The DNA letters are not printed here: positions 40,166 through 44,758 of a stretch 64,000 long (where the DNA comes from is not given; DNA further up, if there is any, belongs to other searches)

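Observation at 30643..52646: Slam-like translocon with two ~150-kDa repeat-bearing TbpB-fold lipoproteins: candidate new class of Slam-dependent surface lipoproteins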

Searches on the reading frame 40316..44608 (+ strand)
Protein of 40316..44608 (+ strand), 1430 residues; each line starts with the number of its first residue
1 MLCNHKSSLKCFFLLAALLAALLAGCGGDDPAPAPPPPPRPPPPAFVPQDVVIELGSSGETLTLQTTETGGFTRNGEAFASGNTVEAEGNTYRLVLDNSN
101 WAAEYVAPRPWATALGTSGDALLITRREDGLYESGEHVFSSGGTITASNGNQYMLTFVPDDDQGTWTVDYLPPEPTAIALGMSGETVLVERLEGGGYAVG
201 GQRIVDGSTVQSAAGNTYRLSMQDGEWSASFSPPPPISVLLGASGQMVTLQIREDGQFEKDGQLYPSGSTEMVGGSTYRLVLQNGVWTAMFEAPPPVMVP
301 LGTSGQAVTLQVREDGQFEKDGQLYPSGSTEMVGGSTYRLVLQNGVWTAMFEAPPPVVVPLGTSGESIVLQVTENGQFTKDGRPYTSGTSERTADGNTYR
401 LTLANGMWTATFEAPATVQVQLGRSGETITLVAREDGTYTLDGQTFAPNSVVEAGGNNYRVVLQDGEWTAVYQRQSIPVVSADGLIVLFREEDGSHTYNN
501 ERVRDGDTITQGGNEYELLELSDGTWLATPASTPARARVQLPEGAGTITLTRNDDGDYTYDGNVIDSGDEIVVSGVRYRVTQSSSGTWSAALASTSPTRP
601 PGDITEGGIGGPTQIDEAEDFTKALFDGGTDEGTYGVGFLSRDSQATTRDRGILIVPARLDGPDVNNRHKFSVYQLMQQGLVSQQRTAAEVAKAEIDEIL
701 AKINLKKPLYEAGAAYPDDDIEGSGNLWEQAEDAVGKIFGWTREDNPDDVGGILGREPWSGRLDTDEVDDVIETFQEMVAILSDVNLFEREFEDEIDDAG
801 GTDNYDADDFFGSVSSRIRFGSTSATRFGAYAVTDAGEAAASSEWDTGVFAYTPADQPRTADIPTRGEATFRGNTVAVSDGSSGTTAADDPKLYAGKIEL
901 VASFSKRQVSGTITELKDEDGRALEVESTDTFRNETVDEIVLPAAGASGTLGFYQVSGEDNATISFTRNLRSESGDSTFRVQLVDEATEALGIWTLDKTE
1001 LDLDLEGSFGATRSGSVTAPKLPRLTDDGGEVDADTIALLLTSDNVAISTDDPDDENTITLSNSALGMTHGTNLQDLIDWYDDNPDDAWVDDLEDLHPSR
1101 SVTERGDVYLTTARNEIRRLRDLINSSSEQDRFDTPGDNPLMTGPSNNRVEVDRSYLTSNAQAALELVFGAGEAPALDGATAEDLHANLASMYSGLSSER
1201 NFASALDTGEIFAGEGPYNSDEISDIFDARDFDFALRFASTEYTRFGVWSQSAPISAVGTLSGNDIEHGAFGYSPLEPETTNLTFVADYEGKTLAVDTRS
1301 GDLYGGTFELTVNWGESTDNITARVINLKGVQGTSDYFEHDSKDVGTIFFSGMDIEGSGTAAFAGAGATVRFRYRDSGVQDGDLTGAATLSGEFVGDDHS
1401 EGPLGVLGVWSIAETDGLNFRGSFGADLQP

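Call 6: search_protein_families(library=pfam, proteins=[window:40316-44608:+], max_evalue=1)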
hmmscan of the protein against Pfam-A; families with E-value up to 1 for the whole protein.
window:40316-44608:+ (1430 aa): 4 families
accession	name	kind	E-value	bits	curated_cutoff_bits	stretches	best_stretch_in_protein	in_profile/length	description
PF13355.12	ARC6-like_IMS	-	0.00012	23.1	22.8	0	307-347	74-114/117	ARC6-like, IMS domain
PF08794.16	FHBP_C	-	0.032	15.5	28.1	1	862-930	2-56/97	Factor H binding protein, C-terminal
PF01298.24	TbpB_B_D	-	0.1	13.6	26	1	863-918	1-57/126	C-lobe and N-lobe beta barrels of Tf-binding protein B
PF10635.14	DisA-linker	-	0.14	12.3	25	0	50-69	65-84/142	DisA bacterial checkpoint controller linker region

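Call 7: search_protein_families(library=ncbifam, proteins=[window:40316-44608:+], max_evalue=1)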
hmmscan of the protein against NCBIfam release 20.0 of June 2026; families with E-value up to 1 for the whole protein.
window:40316-44608:+ (1430 aa): 2 families
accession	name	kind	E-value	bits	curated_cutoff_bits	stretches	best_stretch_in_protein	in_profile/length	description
NF041636.1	slam_lipo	equivalog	7.9e-08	32.7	80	1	823-927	10-100/154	Slam-dependent surface lipoprotein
NF045725.1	TmcD_fam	equivalog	0.025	13.5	440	0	440-492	313-362/412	electron transfer complex subunit TmcD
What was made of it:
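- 42356..43354 (+): Lobe 1: acidic helical bundle (residues 681-813) plus TbpB-type beta barrel (814-1013; TRFG at 826, GSFGA at 1007). Weak slam_lipo, FHBP_C and TbpB_B_D hits at 823-930, calls 6 and 7.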

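Call 12: find_encoding_contigs(protein=window:40316-44608:+, flank=10000, max_places=6)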
Protein window:40316-44608:+ (1430 aa): no gene with exactly this product is on record in the collection.

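Call 48: list_cluster_members(proteins=[window:40316-44605:+, P0001, P0003, P0004, P0007, P0012, P0016, P0019, P0087, P0024])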
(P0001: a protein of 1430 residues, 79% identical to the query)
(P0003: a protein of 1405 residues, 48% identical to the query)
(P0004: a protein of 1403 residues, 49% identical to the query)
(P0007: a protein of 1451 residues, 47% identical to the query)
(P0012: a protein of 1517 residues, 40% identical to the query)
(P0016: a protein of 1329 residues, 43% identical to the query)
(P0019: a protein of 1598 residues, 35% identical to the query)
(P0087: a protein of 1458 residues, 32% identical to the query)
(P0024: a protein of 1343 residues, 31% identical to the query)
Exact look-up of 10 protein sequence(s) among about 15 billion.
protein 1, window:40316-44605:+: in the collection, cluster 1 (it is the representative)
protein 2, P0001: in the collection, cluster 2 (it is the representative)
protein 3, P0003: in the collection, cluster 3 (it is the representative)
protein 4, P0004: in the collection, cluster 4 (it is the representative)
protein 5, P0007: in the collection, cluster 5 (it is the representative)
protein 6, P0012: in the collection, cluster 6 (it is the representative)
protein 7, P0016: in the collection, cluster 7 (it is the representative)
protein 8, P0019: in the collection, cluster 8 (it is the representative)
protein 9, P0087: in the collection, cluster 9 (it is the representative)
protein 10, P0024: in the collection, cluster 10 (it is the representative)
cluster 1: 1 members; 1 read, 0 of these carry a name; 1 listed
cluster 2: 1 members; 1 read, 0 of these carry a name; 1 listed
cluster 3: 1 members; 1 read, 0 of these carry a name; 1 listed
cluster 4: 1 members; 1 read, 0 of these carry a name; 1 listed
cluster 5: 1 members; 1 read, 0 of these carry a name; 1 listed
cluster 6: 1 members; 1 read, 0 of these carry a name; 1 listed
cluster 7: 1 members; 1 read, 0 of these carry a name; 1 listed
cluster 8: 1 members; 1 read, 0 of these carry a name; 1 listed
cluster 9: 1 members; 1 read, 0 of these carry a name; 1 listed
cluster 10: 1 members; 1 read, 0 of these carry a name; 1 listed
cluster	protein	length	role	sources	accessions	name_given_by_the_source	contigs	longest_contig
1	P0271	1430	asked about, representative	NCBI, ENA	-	-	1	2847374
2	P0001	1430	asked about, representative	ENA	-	-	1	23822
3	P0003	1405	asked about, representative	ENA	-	-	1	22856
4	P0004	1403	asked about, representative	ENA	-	-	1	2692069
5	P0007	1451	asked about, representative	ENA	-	-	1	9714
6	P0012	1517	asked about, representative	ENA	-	-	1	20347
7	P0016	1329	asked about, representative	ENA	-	-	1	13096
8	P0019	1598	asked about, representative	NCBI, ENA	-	-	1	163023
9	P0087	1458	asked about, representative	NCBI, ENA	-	-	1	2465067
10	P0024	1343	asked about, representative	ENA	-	-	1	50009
